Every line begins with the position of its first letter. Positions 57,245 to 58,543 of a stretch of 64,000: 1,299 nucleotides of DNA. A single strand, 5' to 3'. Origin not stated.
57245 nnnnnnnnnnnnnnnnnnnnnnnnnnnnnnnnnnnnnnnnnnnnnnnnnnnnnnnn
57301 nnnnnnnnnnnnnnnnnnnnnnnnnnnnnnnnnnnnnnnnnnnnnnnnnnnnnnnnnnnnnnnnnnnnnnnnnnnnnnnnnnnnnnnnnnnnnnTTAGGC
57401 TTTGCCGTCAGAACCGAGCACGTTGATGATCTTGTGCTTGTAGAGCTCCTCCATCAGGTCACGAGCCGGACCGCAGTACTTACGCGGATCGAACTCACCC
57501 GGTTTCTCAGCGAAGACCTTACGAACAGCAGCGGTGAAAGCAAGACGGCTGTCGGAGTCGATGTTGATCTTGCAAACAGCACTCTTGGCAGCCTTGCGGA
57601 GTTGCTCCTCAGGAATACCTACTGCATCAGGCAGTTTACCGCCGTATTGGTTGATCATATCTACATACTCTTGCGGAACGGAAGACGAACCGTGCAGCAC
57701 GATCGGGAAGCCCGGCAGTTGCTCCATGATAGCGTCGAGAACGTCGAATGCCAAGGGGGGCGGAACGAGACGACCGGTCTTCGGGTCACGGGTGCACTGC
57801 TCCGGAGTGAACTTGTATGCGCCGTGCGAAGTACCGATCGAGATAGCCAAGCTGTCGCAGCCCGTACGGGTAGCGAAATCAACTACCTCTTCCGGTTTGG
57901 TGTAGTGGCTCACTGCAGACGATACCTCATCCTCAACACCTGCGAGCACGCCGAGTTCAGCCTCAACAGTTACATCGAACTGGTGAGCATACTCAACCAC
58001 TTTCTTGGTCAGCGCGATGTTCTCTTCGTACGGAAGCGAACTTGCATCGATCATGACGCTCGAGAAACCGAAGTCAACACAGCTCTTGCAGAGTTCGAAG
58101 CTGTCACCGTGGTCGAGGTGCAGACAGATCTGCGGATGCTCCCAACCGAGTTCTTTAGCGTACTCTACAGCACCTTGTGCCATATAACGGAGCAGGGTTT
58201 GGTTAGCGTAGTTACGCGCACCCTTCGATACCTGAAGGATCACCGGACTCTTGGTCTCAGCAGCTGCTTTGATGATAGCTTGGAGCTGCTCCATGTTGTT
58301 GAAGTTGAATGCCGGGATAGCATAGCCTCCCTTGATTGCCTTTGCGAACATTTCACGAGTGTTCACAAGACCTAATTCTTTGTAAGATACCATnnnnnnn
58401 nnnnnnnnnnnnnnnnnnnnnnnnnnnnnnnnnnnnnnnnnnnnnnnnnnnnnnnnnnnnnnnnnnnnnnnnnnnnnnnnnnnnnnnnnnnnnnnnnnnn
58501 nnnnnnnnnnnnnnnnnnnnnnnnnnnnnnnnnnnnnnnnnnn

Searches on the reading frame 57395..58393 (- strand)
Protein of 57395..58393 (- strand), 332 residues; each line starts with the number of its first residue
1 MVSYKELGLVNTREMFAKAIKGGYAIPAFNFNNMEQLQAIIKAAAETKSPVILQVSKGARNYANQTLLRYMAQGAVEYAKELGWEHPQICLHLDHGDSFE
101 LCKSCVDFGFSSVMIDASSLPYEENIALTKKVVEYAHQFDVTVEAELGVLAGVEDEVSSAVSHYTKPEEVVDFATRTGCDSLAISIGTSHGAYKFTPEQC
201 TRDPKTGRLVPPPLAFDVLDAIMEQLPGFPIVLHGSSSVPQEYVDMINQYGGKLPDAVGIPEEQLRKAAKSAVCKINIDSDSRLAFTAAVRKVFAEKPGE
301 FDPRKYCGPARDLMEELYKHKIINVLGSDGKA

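Call 67: find_encoding_contigs(protein=window:57395-58393:-, flank=2500, max_places=10)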
Protein window:57395-58393:- (332 aa): 4 contigs read that carry it; 2 places shown.
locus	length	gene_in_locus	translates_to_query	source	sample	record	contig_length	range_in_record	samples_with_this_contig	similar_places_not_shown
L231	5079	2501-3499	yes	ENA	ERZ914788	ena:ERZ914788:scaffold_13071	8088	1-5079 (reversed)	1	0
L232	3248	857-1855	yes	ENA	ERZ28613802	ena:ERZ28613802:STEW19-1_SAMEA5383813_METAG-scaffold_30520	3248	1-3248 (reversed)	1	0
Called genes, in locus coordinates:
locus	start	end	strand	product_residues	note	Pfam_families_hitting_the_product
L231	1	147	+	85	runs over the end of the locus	PF13711:DUF4160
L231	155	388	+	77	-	PF10387:DUF2442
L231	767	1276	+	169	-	PF04138:GtrA_DPMS_TM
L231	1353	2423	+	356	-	-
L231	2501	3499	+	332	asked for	PF01116:F_bP_aldolase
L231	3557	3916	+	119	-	PF05635:23S_rRNA_IVP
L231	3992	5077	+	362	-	?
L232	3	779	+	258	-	?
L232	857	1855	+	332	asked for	PF01116:F_bP_aldolase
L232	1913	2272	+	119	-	PF05635:23S_rRNA_IVP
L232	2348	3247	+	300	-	?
